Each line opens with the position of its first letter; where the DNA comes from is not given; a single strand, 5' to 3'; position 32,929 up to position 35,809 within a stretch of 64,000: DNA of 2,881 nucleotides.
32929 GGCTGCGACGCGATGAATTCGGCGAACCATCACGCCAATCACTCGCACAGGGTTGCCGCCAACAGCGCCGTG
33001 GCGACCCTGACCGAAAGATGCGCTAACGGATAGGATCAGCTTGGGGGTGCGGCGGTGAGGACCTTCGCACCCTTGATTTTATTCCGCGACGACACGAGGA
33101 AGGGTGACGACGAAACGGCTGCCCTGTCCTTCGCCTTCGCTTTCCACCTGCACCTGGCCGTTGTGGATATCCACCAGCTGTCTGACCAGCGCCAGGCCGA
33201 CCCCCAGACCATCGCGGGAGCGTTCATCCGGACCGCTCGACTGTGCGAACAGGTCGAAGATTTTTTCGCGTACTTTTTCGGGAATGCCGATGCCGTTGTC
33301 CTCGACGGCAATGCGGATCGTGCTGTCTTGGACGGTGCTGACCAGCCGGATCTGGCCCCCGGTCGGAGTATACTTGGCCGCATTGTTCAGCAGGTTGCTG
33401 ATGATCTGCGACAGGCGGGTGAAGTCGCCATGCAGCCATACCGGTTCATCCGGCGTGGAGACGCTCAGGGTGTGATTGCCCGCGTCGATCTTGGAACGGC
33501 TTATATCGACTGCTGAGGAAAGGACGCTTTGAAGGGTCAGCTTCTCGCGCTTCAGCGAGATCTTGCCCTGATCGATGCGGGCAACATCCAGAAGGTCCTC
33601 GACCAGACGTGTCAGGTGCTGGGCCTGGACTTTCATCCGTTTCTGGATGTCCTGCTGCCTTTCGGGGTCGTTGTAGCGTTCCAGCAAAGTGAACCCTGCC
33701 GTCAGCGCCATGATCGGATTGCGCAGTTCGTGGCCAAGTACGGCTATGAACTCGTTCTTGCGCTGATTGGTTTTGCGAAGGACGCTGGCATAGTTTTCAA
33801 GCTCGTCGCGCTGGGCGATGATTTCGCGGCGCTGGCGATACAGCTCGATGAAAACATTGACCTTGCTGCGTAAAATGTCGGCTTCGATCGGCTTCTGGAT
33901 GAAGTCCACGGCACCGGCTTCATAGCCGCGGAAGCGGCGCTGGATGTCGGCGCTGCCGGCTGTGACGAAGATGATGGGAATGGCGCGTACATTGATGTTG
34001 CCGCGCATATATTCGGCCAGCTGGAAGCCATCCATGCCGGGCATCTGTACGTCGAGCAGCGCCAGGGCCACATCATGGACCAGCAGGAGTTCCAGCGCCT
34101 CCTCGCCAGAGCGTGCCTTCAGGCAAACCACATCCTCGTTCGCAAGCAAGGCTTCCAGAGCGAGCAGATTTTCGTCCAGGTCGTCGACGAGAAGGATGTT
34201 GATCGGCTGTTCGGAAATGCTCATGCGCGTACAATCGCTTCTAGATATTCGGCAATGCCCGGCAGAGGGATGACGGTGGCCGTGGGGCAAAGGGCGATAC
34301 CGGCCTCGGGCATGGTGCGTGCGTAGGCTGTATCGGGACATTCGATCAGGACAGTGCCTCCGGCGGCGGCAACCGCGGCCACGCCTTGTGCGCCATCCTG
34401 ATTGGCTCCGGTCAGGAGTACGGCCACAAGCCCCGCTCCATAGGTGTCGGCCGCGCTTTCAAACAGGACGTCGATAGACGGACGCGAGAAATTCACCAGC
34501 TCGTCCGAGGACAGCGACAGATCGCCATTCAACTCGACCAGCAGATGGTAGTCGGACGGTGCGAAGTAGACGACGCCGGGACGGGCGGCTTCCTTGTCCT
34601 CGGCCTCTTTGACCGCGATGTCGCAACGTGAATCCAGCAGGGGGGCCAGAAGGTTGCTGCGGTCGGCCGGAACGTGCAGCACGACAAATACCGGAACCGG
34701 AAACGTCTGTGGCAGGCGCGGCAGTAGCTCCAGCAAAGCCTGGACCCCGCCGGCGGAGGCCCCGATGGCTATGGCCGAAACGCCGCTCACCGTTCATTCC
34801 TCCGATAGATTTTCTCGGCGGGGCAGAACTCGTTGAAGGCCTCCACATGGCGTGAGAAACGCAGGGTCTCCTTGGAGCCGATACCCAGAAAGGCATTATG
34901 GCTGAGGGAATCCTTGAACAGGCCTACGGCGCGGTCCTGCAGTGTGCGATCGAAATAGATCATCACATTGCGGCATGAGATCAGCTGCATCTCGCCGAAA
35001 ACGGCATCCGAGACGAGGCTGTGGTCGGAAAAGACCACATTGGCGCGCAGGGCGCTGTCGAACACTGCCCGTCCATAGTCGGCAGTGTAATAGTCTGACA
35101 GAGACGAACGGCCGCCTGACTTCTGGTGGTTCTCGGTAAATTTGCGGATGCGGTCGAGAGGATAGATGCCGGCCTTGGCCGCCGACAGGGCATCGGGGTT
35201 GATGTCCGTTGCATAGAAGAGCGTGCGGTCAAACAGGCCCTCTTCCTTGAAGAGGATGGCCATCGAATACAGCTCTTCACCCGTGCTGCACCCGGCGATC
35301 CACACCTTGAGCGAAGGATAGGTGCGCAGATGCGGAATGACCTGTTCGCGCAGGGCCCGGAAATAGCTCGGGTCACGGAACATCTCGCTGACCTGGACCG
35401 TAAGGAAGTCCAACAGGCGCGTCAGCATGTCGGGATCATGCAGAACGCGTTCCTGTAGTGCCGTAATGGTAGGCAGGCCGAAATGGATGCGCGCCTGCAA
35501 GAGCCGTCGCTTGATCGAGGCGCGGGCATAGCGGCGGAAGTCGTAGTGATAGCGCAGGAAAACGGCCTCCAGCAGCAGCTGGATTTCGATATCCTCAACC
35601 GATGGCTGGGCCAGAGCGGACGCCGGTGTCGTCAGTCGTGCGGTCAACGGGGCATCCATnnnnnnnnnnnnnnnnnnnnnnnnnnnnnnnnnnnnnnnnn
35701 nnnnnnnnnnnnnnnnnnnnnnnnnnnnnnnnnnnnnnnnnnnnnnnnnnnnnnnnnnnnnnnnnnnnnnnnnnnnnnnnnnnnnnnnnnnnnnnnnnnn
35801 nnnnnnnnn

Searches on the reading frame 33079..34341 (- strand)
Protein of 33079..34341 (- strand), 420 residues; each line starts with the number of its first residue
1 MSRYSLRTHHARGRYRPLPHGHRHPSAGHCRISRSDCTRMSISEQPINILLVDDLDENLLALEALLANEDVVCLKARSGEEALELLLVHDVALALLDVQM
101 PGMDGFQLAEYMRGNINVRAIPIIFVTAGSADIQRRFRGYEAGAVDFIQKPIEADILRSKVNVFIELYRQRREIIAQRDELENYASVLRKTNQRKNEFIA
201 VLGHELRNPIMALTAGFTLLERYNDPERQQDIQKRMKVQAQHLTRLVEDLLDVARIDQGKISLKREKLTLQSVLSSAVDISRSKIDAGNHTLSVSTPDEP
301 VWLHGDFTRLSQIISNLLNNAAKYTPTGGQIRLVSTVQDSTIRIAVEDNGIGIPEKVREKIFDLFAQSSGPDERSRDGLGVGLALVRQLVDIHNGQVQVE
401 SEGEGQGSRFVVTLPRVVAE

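Call 29: search_protein_families(library=pfam, proteins=[window:33079-34341:-], max_evalue=0.001)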
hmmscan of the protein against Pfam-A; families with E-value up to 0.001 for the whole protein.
window:33079-34341:- (420 aa): 4 families
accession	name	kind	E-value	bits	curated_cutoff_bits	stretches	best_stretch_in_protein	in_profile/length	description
PF02518.31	HATPase_c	-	1.2e-27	97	26.4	1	305-416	1-109/111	Histidine kinase-, DNA gyrase B-, and HSP90-like ATPase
PF00072.30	Response_reg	-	1.4e-22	80.3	30.2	1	49-161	1-110/111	Response regulator receiver domain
PF00512.31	HisKA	-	1.1e-15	57.9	26.9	1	195-259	2-66/66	His Kinase A (phospho-acceptor) domain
PF13581.12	HATPase_c_2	-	0.00019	21.9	27.4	1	315-393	41-112/127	Histidine kinase-like ATPase domain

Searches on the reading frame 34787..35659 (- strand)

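Call 29: search_protein_families(library=pfam, proteins=[window:34787-35659:-], max_evalue=0.001)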
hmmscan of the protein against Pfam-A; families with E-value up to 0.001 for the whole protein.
window:34787-35659:- (290 aa): 2 families
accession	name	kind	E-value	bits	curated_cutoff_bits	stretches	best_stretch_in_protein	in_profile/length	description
PF01739.24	CheR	-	9.6e-37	126.8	27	1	90-269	2-182/195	CheR methyltransferase, SAM binding domain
PF03705.20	CheR_N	-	9.7e-09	35.2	27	1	25-76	2-53/53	CheR methyltransferase, all-alpha domain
